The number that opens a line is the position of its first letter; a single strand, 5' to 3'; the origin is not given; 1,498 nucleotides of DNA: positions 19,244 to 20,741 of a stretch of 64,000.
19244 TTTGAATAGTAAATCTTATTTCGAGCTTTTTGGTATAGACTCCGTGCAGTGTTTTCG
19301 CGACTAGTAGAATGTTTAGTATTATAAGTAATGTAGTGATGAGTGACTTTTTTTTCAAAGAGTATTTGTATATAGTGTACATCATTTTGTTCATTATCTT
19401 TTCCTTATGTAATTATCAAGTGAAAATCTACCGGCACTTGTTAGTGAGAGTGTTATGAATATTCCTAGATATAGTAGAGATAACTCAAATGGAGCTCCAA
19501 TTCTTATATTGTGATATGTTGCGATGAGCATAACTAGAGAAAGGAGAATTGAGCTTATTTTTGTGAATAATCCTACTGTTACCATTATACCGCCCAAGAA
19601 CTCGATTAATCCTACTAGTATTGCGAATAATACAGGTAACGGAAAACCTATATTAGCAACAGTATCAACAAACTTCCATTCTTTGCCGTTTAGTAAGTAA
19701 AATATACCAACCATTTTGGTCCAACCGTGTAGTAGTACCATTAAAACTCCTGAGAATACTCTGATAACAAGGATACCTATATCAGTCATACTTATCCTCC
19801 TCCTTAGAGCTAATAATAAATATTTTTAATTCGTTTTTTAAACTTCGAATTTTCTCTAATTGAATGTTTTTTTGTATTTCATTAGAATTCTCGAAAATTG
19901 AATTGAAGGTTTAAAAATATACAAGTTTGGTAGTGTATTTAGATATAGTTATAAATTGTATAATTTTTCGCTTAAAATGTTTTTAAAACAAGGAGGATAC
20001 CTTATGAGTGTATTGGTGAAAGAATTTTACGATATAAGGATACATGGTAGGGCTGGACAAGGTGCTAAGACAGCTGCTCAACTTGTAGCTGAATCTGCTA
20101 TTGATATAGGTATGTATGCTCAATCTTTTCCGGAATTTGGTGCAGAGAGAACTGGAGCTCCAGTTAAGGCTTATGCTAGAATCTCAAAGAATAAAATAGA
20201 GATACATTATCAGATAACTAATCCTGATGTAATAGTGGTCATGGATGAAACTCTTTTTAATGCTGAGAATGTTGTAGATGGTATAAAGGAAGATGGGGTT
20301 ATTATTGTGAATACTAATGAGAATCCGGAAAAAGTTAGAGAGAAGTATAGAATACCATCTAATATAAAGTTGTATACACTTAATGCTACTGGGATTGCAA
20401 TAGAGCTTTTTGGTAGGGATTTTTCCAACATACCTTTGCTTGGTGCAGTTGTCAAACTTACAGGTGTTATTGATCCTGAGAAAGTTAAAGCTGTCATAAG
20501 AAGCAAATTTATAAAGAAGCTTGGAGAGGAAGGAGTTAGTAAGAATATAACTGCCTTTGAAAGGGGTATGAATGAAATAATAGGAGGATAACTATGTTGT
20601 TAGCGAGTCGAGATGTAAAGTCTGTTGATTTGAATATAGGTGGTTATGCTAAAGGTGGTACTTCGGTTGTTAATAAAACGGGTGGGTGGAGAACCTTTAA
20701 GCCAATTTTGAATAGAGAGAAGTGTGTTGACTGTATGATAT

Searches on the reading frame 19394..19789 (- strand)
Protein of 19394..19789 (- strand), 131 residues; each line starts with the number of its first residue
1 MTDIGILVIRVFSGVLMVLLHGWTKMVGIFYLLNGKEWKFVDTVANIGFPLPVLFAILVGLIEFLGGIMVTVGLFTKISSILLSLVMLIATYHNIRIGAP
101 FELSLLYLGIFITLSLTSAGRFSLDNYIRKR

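Call 5: search_protein_families(library=pfam, proteins=[window:19394-19789:-], max_evalue=0.01)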
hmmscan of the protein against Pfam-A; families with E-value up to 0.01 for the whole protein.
window:19394-19789:- (131 aa): 3 families
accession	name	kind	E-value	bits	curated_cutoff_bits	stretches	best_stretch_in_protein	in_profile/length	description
PF07681.17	DoxX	-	1.3e-14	55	23.6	1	5-92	1-81/85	DoxX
PF04173.18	DoxD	-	6.9e-06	26.5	22.7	1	48-130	60-146/167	TQO small subunit DoxD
PF07291.16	MauE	-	0.00091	20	27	1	5-92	4-85/128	Methylamine utilisation protein MauE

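Call 6: search_protein_families(library=ncbifam, proteins=[window:19394-19789:-], max_evalue=0.01)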
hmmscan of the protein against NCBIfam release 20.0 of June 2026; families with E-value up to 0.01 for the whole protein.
window:19394-19789:- (131 aa): 1 family
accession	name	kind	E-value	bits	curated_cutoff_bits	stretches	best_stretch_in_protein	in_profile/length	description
NF050144.1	matur_HvfX_fam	equivalog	9.2e-13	48.7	80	1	5-92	3-85/165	HvfX family Cu-binding RiPP maturation protein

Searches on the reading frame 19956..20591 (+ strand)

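Call 5: search_protein_families(library=pfam, proteins=[window:19956-20591:+], max_evalue=0.01)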
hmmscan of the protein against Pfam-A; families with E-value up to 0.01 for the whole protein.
window:19956-20591:+ (211 aa): 2 families
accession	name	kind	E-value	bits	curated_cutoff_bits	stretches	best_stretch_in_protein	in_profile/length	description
PF01558.24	POR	-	1.5e-40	139.6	27.4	1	33-205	1-172/173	Pyruvate ferredoxin/flavodoxin oxidoreductase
PF20280.3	CTD4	-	0.0061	16.5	27.6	1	78-150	121-193/217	C-terminal domain 4 of the ABC-three component (ABC-3C) systems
